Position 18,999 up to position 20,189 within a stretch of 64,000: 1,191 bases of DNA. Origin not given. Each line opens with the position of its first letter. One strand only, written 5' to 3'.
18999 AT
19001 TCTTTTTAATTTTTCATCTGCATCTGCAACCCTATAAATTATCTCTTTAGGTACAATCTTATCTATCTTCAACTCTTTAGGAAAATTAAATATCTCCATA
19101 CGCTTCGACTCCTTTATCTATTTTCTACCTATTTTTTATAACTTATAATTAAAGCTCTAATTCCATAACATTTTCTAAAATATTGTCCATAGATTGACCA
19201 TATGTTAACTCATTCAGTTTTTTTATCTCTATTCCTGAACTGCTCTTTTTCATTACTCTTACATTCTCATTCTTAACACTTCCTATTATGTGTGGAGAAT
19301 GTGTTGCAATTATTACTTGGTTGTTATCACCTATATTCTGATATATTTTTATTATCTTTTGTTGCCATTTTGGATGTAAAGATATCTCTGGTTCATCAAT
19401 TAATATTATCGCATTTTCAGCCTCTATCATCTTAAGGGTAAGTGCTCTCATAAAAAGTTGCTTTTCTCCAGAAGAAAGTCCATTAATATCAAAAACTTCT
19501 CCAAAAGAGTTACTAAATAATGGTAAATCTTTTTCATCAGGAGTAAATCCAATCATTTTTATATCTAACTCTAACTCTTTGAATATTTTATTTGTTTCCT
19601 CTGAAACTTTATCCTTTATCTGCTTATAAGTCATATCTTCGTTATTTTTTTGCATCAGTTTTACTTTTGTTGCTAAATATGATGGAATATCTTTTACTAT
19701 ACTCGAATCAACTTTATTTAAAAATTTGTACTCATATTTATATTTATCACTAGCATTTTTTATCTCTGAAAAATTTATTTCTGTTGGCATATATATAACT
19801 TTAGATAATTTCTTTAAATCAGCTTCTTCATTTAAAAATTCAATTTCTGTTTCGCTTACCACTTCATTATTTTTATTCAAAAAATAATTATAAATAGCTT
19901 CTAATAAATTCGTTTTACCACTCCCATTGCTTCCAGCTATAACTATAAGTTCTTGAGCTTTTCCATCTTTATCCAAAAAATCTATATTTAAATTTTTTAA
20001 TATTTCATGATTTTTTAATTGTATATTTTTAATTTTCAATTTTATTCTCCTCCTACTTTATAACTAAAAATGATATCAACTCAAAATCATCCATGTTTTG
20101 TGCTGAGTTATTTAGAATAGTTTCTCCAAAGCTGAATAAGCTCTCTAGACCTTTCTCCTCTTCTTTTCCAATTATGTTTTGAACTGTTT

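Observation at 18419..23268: Three-gene operon: PLD-SNF2 helicase (1071 aa), small ABC-like ATPase (296 aa) and an unknown 226-aa protein; candidate uncharacterised defence system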

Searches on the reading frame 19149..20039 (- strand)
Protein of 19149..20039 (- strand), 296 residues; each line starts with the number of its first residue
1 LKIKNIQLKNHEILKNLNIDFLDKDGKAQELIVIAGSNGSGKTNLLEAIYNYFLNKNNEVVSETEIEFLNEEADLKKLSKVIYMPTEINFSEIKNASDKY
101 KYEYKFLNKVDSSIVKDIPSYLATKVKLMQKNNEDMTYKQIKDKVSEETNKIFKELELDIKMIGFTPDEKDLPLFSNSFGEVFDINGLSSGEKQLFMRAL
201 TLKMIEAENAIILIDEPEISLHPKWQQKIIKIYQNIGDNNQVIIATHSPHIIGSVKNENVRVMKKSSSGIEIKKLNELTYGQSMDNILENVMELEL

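Call 4: search_protein_families(library=padloc, proteins=[window:19149-20039:-])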
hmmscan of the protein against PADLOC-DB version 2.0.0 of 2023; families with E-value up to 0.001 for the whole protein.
window:19149-20039:- (296 aa): 157 families (the best 25 are shown)
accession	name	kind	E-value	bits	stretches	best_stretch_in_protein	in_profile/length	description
PDLC00289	PtuA1|PtuA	-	5.6e-108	359.6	2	72-295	112-338/404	AAA ATPase domain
PDLC00271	PtuA1|PtuA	-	1.2e-35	121.9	2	172-294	231-360/421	AAA ATPase domain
PDLC02913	ATPase_I-A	-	1.7e-32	111.3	2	67-294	215-448/508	-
PDLC02981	AriAB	-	2.4e-32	110.4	2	128-268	263-394/694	-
PDLC04164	AriA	-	2.1e-31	107.4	1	3-263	6-247/253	-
PDLC00274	PtuA1|PtuA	-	4.9e-31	106.5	2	98-259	200-356/438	AAA ATPase domain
PDLC00265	PtuA1|PtuA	-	1.6e-30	104.7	2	69-294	194-417/479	AAA ATPase domain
PDLC00310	PtuA1|PtuA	-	1.2e-29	101.7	2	206-294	288-377/443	AAA ATPase domain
PDLC00299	PtuA1|PtuA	-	2.6e-29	100.6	2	76-294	228-464/535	AAA ATPase domain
PDLC00311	PtuA1|PtuA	-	3.2e-29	100.2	2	210-293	309-392/455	AAA ATPase domain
PDLC00278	PtuA1|PtuA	-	3.3e-29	100.4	2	203-294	282-369/436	AAA ATPase domain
PDLC02980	AriA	-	3.9e-29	100.6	2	159-252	220-303/304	-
PDLC00283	PtuA1|PtuA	-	4.8e-29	99.8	2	87-266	174-358/448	AAA ATPase domain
PDLC02979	AriA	-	2e-28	98.3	2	90-252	202-373/373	-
PDLC00266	PtuA1|PtuA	-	3.1e-28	97.3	2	100-290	225-415/483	AAA ATPase domain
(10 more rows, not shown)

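Call 5: search_protein_families(library=pfam, proteins=[window:19149-20039:-], max_evalue=0.01)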
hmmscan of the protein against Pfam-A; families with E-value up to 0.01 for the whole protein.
window:19149-20039:- (296 aa): 14 families
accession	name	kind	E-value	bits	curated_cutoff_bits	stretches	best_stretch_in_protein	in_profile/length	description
PF13175.12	AAA_15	-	3.8e-28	99.6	32.1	2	90-252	204-374/374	AAA ATPase domain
PF13304.12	AAA_21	-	3.6e-26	93.4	27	2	165-252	215-303/304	AAA domain, putative AbiEii toxin, Type IV TA system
PF02463.25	SMC_N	-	1.5e-12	47.9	40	1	29-265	24-214/220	RecF/RecN/SMC N terminal domain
PF00005.33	ABC_tran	-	2.5e-06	28.6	25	1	27-217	9-135/137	ABC transporter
PF13476.12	AAA_23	-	1.5e-05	26.2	27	1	6-170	2-142/201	AAA domain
PF13173.12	AAA_14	-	1.8e-05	25.2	27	0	30-81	3-57/129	AAA domain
PF11398.14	DUF2813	-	7.8e-05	22.7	21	0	201-281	276-354/372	Protein of unknown function (DUF2813)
PF20720.3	nSTAND3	-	9.5e-05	22.6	27.2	1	28-85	16-72/155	Novel STAND NTPase 3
PF03796.21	DnaB_C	-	0.0012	18.8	27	1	27-126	17-110/255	DnaB-like helicase C terminal domain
PF13514.12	AAA_27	-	0.0017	18.4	22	1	1-52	1-49/206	AAA domain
PF06414.18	Zeta_toxin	-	0.0021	18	22.3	0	27-60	14-47/199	Zeta toxin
PF00485.24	PRK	-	0.0031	17.8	22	1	31-130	1-101/196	Phosphoribulokinase / Uridine kinase family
PF00437.27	T2SSE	-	0.0045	16.1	24.9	1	26-74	139-188/370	Type II/IV secretion system protein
PF13555.12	AAA_29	-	0.0091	16.2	27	0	31-56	24-49/61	P-loop containing region of AAA domain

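Call 23: search_protein_families(library=ncbifam, proteins=[window:19149-20039:-], max_evalue=0.01)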
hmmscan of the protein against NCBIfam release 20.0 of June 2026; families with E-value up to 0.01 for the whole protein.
window:19149-20039:- (296 aa): 87 families (the best 25 are shown)
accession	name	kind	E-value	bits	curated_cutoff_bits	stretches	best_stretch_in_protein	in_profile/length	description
NF041760.1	PtuA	equivalog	1.2e-29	103.7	500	2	69-294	220-463/524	retron Ec78 anti-phage system effector ATPase PtuA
TIGR04435.1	restrict_AAA_1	hypoth_equivalog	3.6e-24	85.4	300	2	171-293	381-513/568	restriction system-associated AAA family ATPase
NF047739.1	antiphage_MADS3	equivalog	1.8e-13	50.5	420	1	187-269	316-396/427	methylation-associated defense system AAA family ATPase MAD3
TIGR03608.1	L_ocin_972_ABC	subfamily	2.2e-12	46.9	254.85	1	185-254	132-199/206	putative bacteriocin export ABC transporter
TIGR00611.2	recf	equivalog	1.5e-11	44.1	172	1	3-51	1-43/339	DNA replication/repair protein RecF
NF038234.1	retron_eff_Eco8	equivalog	3.6e-11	42.4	250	1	129-288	181-366/679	retron Eco8 family effector endonuclease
NF010068.0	PRK13548.1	equivalog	8.2e-11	41.5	261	2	186-244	136-197/261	heme ABC transporter ATP-binding protein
NF040873.1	AztA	equivalog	9.8e-10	38.3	220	2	185-253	117-183/191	zinc ABC transporter ATP-binding protein AztA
TIGR02673.1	FtsE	equivalog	1.6e-09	37.8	264.85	1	187-263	137-211/214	cell division ATP-binding protein FtsE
TIGR00972.1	3a0107s01c2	equivalog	4.6e-09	36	343.2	1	187-250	144-204/248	phosphate ABC transporter ATP-binding protein PstB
TIGR02857.1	CydD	equivalog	8.2e-09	34.9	435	1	186-255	457-523/529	thiol reductant ABC exporter subunit CydD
TIGR02315.1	ABC_phnC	equivalog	2.3e-08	33.7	266.1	1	187-247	145-204/243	phosphonate ABC transporter ATP-binding protein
NF010170.0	PRK13651.1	equivalog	6.1e-08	32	432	1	188-248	166-224/308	cobalt transporter ATP-binding subunit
TIGR01166.1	cbiO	subfamily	7.5e-08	32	211.8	1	186-248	126-186/190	cobalt ABC transporter, ATP-binding protein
TIGR03411.1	urea_trans_UrtD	equivalog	1.7e-07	31.2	304.1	1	187-266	143-218/242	urea ABC transporter ATP-binding protein UrtD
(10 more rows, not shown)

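Call 44: find_homologous_proteins(query=window:19149-20039:-)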
Query window:19149-20039:- (296 aa): 3533 proteins with E <= 0.001 among 6745 candidates; the best 120 are listed.
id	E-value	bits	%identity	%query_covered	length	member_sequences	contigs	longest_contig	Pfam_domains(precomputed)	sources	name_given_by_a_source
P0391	3.7e-179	612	99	100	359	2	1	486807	PF13173.13,PF00005.34,PF13175.13,PF02463.26,PF13304.13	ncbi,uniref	ncbi:MAG: AAA family ATPase [Cetobacterium sp.]|uniref:AAA family ATPase n=1 Tax=Cetobacterium sp. T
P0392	1.4e-177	607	97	100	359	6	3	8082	PF13173.13,PF00005.34,PF13175.13,PF13476.13,PF02463.26,PF13304.13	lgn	-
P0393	6.1e-163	559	82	100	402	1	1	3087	PF13173.13,PF13175.13,PF13476.13,PF02463.26,PF13304.13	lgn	-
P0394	4.7e-157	539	87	100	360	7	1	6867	PF13173.13,PF00005.34,PF13175.13,PF13476.13,PF02463.26,PF13304.13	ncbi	ncbi:MAG: AAA family ATPase [Cetobacterium sp.]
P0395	3.6e-136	471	75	100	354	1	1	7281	PF00005.34,PF13175.13,PF02463.26,PF13304.13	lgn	-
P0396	6.8e-133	460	73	100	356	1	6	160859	PF00005.34,PF13175.13,PF02463.26,PF13304.13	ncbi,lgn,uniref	ncbi:MAG: AAA family ATPase [Cetobacterium sp.]|uniref:AAA family ATPase n=1 Tax=Cetobacterium sp. T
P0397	9.1e-127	440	64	100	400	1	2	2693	PF13175.13,PF02463.26,PF13304.13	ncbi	ncbi:MAG: AAA family ATPase [Fusobacteriaceae bacterium]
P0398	8.5e-125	434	61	100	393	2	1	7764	PF13173.13,PF13175.13,PF02463.26,PF13304.13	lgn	-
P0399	4.1e-120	418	59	99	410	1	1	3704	PF13173.13,PF13175.13,PF02463.26,PF13304.13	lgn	-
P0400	2.2e-107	377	98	63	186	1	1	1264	PF00005.34,PF13175.13,PF13476.13,PF13304.13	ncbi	ncbi:MAG: AAA family ATPase, partial [Cetobacterium sp.]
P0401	3.2e-102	360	53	99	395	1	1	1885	PF13175.13,PF02463.26,PF13304.13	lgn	-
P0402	1.5e-101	357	53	99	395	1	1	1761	PF13175.13,PF02463.26,PF13304.13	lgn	-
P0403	2.3e-100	354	56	99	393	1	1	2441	PF13175.13,PF02463.26,PF13304.13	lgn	-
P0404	2.4e-100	353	53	100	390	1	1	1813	PF13175.13,PF02463.26,PF13304.13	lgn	-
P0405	3.5e-100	353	53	99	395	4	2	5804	PF13173.13,PF13175.13,PF02463.26,PF13304.13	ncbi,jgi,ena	ncbi:MAG: AAA family ATPase [Fusobacterium sp.]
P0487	2.1e-82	295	46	100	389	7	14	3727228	PF00005.34,PF13175.13,PF02463.26,PF13304.13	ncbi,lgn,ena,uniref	ncbi:hypothetical protein F350042L8_27470 [Fusobacterium ulcerans]|uniref:AAA family ATPase n=1 Tax=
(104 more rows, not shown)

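Call 46: find_encoding_contigs(protein=P0391, flank=10000, max_places=2)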
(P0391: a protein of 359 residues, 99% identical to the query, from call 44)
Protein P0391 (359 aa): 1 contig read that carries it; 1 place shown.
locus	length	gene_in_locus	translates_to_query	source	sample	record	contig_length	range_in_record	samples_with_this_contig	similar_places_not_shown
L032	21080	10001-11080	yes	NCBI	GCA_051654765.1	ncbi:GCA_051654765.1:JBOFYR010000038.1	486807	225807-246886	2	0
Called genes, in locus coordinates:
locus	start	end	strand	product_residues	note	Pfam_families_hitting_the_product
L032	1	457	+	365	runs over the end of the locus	PF12323:HTH_OrfB_IS605, PF01385:OrfB_IS605, PF07282:Cas12f1-like_TNB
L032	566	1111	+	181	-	-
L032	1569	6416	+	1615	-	PF13086:AAA_11, PF13604:AAA_30, PF20720:nSTAND3 (weak), PF13245:AAA_19, PF13086:AAA_11 (weak), PF13087:AAA_12, PF04480:DUF559 (weak), PF18741:MTES_1575, +1 more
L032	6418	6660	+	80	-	PF02229:PC4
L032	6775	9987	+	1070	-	PF00176:SNF2-rel_dom, PF00270:DEAD (faint), PF04851:ResIII, PF00271:Helicase_C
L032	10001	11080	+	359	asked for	PF02463:SMC_N, PF13175:AAA_15, PF00005:ABC_tran (weak), PF13173:AAA_14 (faint), PF13304:AAA_21 (weak), PF13175:AAA_15, PF13304:AAA_21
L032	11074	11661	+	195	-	-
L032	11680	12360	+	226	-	PF14335:DUF4391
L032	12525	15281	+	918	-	PF02811:PHP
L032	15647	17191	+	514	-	PF01555:N6_N4_Mtase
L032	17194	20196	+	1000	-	PF04851:ResIII, PF00270:DEAD, PF19778:RE_endonuc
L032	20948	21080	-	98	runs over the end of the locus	PF01909:NTP_transf_2, PF18765:Polbeta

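Call 47: find_encoding_contigs(protein=P0487, flank=6000, max_places=3)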
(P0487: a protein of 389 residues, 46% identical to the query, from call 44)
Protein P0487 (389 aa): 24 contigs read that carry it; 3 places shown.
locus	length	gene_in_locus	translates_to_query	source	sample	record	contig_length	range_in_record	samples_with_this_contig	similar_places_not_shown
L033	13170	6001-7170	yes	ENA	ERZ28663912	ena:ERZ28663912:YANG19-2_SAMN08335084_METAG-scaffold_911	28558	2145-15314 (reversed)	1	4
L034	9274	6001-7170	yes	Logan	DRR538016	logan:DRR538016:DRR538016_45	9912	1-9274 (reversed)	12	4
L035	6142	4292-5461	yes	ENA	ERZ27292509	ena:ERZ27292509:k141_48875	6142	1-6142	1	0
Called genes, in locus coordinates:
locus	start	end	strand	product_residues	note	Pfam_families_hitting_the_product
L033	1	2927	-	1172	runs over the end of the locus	PF02463:SMC_N, PF13304:AAA_21 (weak), PF13476:AAA_23, PF13555:AAA_29 (weak), PF06470:SMC_hinge, PF02463:SMC_N, PF13304:AAA_21 (weak)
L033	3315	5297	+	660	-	PF02129:Peptidase_S15 (faint), PF00326:Peptidase_S9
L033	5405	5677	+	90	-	-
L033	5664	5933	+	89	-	PF05016:ParE_toxin (weak)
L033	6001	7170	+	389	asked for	PF02463:SMC_N, PF13175:AAA_15, PF00005:ABC_tran (faint), PF13175:AAA_15, PF13304:AAA_21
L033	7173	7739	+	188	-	-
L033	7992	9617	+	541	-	PF02690:Na_Pi_cotrans, PF01895:PhoU (faint), PF02690:Na_Pi_cotrans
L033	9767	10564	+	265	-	PF03767:Acid_phosphat_B, PF13344:Hydrolase_6 (weak)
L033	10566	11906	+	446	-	PF00989:PAS, PF08448:PAS_4 (weak), PF13188:PAS_8 (faint), PF00158:Sigma54_activat, PF01078:Mg_chelatase (faint), PF14532:Sigma54_activ_2, PF25601:AAA_lid_14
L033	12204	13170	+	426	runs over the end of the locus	PF03553:Na_H_antiporter, PF03600:CitMHS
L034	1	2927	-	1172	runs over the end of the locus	PF02463:SMC_N, PF13304:AAA_21 (weak), PF13476:AAA_23, PF13555:AAA_29 (weak), PF06470:SMC_hinge, PF02463:SMC_N, PF13304:AAA_21 (weak)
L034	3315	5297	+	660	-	PF02129:Peptidase_S15 (faint), PF00326:Peptidase_S9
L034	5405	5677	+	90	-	-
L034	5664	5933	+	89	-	PF05016:ParE_toxin (weak)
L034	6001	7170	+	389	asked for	PF02463:SMC_N, PF13175:AAA_15, PF00005:ABC_tran (faint), PF13175:AAA_15, PF13304:AAA_21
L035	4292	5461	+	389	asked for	PF02463:SMC_N, PF13175:AAA_15, PF00005:ABC_tran (faint), PF13175:AAA_15, PF13304:AAA_21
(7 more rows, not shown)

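Call 49: search_protein_families(library=padloc, proteins=[L032:11074-11661:+, L033:7173-7739:+, L032:12525-15281:+, P0391], max_evalue=0.001)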
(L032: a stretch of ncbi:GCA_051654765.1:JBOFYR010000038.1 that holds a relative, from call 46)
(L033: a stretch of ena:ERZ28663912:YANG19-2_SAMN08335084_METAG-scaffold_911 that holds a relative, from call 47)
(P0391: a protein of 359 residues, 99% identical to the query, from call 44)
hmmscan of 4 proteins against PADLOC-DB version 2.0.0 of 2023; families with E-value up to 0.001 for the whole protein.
L032:11074-11661:+ (195 aa): 51 families (the best 25 are shown)
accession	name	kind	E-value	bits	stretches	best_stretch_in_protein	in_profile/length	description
PDLC00332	PtuB1|PtuB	-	4.2e-48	162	1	1-175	1-173/212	Unknown function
PDLC02924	HNH_I-A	-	8.9e-36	121.8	1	1-188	1-178/198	-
PDLC00326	PtuB1|PtuB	-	3.7e-34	116.4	1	1-174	1-172/197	Unknown function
PDLC00324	PtuB1|PtuB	-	1.1e-30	104.9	1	1-178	1-175/209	Unknown function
PDLC00346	PtuB1|PtuB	-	4.5e-28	96.6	1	1-168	1-168/214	Unknown function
PDLC00314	PtuB1|PtuB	-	6.6e-26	89.3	1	1-155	1-155/156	Unknown function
PDLC00337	PtuB1|PtuB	-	5.8e-25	86.4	1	1-172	1-171/216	Unknown function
PDLC00358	PtuB1|PtuB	-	1.4e-24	85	1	22-181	20-181/215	Unknown function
PDLC00322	PtuB1|PtuB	-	1.1e-23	82.2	1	1-173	1-168/215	Unknown function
PDLC00344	PtuB1|PtuB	-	7e-23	79.5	1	1-189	1-184/213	Unknown function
PDLC00320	PtuB1|PtuB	-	1e-21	75.7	1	4-167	1-160/202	Unknown function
PDLC00334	PtuB1|PtuB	-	2.5e-19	68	1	18-170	15-170/222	Unknown function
PDLC00349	PtuB1|PtuB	-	2.2e-18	65.2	2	85-175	111-207/260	Unknown function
PDLC00351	PtuB1|PtuB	-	2.3e-18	65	1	17-171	28-178/195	Unknown function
PDLC00342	PtuB1|PtuB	-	7.4e-17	59.6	1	1-170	1-160/247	Unknown function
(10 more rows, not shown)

L033:7173-7739:+ (188 aa): 43 families (the best 25 are shown)
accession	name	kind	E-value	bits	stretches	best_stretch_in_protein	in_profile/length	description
PDLC00332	PtuB1|PtuB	-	2.7e-54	182.2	1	1-172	1-176/212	Unknown function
PDLC02924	HNH_I-A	-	4.4e-36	122.8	1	1-183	1-176/198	-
PDLC00326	PtuB1|PtuB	-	1.6e-35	120.8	1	1-168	1-178/197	Unknown function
PDLC00324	PtuB1|PtuB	-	9.7e-33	111.7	1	1-184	1-184/209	Unknown function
PDLC00346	PtuB1|PtuB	-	7.5e-28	95.9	1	1-166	1-171/214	Unknown function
PDLC00358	PtuB1|PtuB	-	2.2e-26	90.8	1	5-184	5-192/215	Unknown function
PDLC00314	PtuB1|PtuB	-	5.9e-22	76.4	1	1-150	1-155/156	Unknown function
PDLC00322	PtuB1|PtuB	-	1.3e-21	75.5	1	1-168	1-168/215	Unknown function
PDLC00320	PtuB1|PtuB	-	2e-21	74.8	1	4-168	1-164/202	Unknown function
PDLC00334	PtuB1|PtuB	-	2.9e-20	71.1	1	7-168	8-173/222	Unknown function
PDLC00344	PtuB1|PtuB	-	6.6e-20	69.8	1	1-164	1-163/213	Unknown function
PDLC00353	PtuB1|PtuB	-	2.2e-19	68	1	32-166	37-171/196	Unknown function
PDLC00356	PtuB1|PtuB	-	8.7e-19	65.9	1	31-168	36-173/196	Unknown function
PDLC00337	PtuB1|PtuB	-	9.6e-19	66.1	1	34-170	45-174/216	Unknown function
PDLC00340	PtuB1|PtuB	-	1.3e-18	65.5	2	102-167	142-210/268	Unknown function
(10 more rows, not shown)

L032:12525-15281:+ (918 aa): 1 family
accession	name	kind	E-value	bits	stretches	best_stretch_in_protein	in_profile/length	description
PDLC02208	Ppl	-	1.1e-25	88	3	767-911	769-890/894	-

P0391 (359 aa): 143 families (the best 25 are shown)
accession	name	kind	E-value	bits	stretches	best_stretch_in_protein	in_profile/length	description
PDLC00289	PtuA1|PtuA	-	3.4e-123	409.7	2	72-355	112-398/404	AAA ATPase domain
PDLC00271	PtuA1|PtuA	-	1.6e-41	141.3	2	172-356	231-419/421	AAA ATPase domain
PDLC02913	ATPase_I-A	-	1.6e-39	134.5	2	67-354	215-506/508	-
PDLC00310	PtuA1|PtuA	-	2.9e-36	123.5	2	206-355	288-438/443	AAA ATPase domain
PDLC00299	PtuA1|PtuA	-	3.1e-35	120.2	2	75-355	227-526/535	AAA ATPase domain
PDLC00311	PtuA1|PtuA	-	7.1e-35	118.9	2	210-353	309-452/455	AAA ATPase domain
PDLC00305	PtuA1|PtuA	-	1.1e-34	118.4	2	76-351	101-389/392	AAA ATPase domain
PDLC00278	PtuA1|PtuA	-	2.8e-34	117.1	2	204-355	283-432/436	AAA ATPase domain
PDLC00265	PtuA1|PtuA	-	1.3e-33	114.9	2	69-334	194-457/479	AAA ATPase domain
PDLC02981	AriAB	-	3.6e-32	109.9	2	128-270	263-396/694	-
PDLC00298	PtuA1|PtuA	-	2.5e-31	107.2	2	127-353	192-419/423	AAA ATPase domain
PDLC04164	AriA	-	5e-31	106.2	1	3-261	6-245/253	-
PDLC00274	PtuA1|PtuA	-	5e-30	103.1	2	98-259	200-356/438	AAA ATPase domain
PDLC00284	PtuA1|PtuA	-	7.1e-30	102.3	2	208-352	391-538/545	AAA ATPase domain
PDLC00304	PtuA1|PtuA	-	3.3e-29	100.3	2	207-342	287-422/444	AAA ATPase domain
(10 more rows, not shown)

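Call 50: search_protein_families(library=pfam, proteins=[L032:11074-11661:+, L033:7173-7739:+, L032:12525-15281:+], max_evalue=0.1)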
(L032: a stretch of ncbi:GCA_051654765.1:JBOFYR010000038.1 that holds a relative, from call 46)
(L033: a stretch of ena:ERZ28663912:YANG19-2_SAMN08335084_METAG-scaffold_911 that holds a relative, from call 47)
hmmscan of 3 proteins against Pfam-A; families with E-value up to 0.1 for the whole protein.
L032:11074-11661:+ (195 aa): 6 families
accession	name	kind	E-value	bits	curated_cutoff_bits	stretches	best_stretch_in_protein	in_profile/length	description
PF01844.29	HNH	-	0.00063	20.3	21.4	1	53-93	1-39/47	HNH endonuclease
PF24333.1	DUF7501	-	0.0029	18.2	27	1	51-79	11-39/58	Family of unknown function (DUF7501)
PF23451.1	Zn_ribbon_PaaD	-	0.017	15.2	27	0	46-58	10-22/53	PaaD zinc beta ribbon domain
PF14279.12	HNH_5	-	0.051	14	27.5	0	53-111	1-53/56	HNH endonuclease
PF00560.39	LRR_1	-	0.074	13.6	20.6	0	147-160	2-15/23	Leucine Rich Repeat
PF00301.25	Rubredoxin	-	0.082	13.4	23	0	51-84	2-35/47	Rubredoxin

L033:7173-7739:+ (188 aa): 2 families
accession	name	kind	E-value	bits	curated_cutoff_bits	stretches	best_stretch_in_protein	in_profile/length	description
PF01844.29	HNH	-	0.0014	19.2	21.4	1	49-87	1-38/47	HNH endonuclease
PF25169.1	DUF7830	-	0.014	15.7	27.5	1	31-62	19-50/72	Domain of unknown function (DUF7830)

L032:12525-15281:+ (918 aa): 1 family
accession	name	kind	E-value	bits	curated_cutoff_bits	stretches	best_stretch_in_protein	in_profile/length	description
PF02811.25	PHP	-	3.8e-09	37.5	26.4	1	14-199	1-147/164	PHP domain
